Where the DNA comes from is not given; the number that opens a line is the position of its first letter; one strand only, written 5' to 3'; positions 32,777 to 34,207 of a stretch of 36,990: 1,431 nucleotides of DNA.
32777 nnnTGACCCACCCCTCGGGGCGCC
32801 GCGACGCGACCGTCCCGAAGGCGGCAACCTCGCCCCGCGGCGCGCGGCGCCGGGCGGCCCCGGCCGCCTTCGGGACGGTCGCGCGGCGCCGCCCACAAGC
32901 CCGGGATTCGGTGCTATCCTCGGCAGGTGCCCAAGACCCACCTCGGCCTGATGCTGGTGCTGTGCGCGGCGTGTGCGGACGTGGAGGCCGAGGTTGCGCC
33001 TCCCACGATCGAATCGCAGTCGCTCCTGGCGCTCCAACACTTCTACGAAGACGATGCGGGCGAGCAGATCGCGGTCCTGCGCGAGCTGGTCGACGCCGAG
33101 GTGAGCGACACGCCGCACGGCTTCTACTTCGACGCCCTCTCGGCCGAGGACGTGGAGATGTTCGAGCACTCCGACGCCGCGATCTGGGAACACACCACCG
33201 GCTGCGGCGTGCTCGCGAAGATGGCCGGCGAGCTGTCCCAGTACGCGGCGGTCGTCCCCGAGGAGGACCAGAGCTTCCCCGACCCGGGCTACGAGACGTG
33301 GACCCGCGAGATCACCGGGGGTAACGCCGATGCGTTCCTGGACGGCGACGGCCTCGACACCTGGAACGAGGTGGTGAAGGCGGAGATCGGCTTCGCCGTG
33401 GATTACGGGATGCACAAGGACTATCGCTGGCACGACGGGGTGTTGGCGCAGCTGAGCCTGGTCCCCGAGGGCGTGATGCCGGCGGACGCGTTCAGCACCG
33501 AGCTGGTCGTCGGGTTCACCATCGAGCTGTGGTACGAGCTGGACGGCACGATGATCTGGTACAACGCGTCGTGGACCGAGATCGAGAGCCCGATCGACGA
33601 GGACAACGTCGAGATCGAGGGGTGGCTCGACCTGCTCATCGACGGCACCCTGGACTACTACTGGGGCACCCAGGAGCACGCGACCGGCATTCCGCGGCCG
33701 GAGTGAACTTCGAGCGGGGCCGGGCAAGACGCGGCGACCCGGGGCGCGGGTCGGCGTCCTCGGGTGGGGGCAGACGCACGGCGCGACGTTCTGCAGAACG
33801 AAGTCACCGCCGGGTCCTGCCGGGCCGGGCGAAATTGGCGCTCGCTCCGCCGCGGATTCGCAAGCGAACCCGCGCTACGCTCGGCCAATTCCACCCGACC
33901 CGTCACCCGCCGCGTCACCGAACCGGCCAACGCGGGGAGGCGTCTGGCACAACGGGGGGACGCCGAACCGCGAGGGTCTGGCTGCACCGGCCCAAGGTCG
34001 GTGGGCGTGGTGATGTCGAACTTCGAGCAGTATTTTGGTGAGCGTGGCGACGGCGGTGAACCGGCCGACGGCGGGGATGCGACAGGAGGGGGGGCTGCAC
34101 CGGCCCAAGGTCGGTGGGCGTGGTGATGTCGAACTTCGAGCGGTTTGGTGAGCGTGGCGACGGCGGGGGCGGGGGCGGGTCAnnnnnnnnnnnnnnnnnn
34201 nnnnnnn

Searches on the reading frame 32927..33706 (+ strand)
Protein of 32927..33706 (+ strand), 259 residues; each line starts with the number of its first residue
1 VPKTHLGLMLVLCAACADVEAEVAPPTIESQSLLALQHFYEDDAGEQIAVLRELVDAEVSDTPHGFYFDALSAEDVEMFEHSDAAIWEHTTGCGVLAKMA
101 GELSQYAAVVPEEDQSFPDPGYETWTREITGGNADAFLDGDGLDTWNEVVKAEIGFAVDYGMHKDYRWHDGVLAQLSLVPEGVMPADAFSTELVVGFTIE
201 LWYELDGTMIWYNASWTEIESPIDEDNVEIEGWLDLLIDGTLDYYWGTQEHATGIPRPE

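Call 16: search_protein_families(library=pfam, proteins=[window:32927-33706:+], max_evalue=0.001)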
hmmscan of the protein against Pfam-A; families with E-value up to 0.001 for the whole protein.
window:32927-33706:+ (259 aa): 0 families

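Call 68: find_homologous_proteins(query=window:32927-33706:+, max_evalue=1e-15)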
Query window:32927-33706:+ (259 aa): 30 proteins with E <= 1e-15 among 665 candidates.
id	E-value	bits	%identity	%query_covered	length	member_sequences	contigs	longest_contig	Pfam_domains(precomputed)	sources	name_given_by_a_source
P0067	1.3e-163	561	95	100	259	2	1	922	-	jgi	-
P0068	1.6e-141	489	86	97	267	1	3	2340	-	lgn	-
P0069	3.9e-112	392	66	100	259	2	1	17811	-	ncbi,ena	-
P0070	7.4e-112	391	68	100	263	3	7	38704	-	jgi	jgi:hypothetical protein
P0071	6.9e-111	388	67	97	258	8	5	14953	-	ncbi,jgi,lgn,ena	jgi:hypothetical protein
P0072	6.2e-110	385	67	96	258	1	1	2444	-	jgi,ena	jgi:hypothetical protein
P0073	1.5e-109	384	69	95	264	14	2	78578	-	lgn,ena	-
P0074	6.0e-106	372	67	95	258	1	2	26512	-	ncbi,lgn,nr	ncbi:hypothetical protein LBMAG42_44340 [Deltaproteobacteria bacterium]|nr:hypothetical protein LBMA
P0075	1.3e-102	361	65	97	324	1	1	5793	-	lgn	-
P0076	1.5e-101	358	64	96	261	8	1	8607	-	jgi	-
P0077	9.4e-101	355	63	97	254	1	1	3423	-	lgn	-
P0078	1.1e-100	355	66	97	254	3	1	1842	-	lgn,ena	-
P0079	2.5e-100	354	65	95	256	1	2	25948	-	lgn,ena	-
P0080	3.2e-100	353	65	95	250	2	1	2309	-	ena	-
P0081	5.1e-100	353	63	96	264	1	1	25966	-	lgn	-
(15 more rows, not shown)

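Call 69: find_encoding_contigs(protein=P0068, flank=10000, max_places=4)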
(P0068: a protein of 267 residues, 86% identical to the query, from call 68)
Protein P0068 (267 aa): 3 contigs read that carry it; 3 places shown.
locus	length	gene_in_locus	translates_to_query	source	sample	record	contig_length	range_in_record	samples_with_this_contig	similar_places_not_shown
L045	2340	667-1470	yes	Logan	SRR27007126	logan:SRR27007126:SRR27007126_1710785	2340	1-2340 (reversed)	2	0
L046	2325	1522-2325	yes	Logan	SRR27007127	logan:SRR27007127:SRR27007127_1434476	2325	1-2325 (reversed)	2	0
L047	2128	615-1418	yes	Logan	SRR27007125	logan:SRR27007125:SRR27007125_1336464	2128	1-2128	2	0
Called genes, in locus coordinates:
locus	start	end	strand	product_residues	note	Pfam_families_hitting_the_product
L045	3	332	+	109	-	?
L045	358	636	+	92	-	-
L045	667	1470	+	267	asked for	-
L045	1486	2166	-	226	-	-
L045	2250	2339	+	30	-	?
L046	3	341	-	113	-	?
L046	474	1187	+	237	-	-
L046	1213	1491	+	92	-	-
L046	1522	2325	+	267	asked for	?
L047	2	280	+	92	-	?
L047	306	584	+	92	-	-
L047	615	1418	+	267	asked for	-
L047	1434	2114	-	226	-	-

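Call 70: find_encoding_contigs(protein=P0067, flank=10000, max_places=3)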
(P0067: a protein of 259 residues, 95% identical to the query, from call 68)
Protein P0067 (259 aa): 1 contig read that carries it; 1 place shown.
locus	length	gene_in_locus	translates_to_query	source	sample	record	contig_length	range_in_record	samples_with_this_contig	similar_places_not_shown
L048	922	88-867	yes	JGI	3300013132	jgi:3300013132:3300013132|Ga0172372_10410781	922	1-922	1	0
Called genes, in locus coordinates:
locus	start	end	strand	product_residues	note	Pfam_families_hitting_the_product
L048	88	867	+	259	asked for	-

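Call 71: find_encoding_contigs(protein=P0070, flank=6000, max_places=3)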
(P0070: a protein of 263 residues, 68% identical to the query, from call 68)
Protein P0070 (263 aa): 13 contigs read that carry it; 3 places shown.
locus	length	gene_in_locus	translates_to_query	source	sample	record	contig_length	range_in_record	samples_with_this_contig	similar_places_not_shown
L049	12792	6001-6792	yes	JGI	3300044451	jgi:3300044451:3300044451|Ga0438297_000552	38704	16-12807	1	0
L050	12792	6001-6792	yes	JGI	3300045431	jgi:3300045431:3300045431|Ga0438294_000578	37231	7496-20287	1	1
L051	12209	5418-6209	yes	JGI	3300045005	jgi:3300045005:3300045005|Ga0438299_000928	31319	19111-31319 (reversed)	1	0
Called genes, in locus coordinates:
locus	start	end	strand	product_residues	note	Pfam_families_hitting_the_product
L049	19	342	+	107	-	-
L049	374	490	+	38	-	-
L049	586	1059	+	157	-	-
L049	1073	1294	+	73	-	-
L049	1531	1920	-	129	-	PF01850:PIN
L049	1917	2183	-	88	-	-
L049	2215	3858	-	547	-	PF01268:FTHFS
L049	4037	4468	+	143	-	-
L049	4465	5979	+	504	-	PF00158:Sigma54_activat, PF14532:Sigma54_activ_2, PF07728:AAA_5 (weak), PF25601:AAA_lid_14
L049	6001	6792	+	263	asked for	-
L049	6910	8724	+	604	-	PF00916:Sulfate_transp, PF01740:STAS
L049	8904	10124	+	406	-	PF03600:CitMHS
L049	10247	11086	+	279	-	PF02163:Peptidase_M50 (weak)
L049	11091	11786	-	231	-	PF00378:ECH_1, PF16113:ECH_2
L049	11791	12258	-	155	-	-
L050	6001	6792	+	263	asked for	-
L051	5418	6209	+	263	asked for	-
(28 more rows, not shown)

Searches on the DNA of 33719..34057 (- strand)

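Call 66: search_dna_similar(query=window:33719-34057:-, collection=plasmids, mode=distant, max_evalue=0.001, max_rows=10)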
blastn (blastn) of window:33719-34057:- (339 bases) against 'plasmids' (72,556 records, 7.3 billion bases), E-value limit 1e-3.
No match.

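Call 67: search_dna_similar(query=window:33719-34057:-, collection=phages, mode=distant, max_evalue=0.001, max_rows=10)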
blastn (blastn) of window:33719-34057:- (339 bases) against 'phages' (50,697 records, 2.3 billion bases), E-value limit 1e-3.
No match.
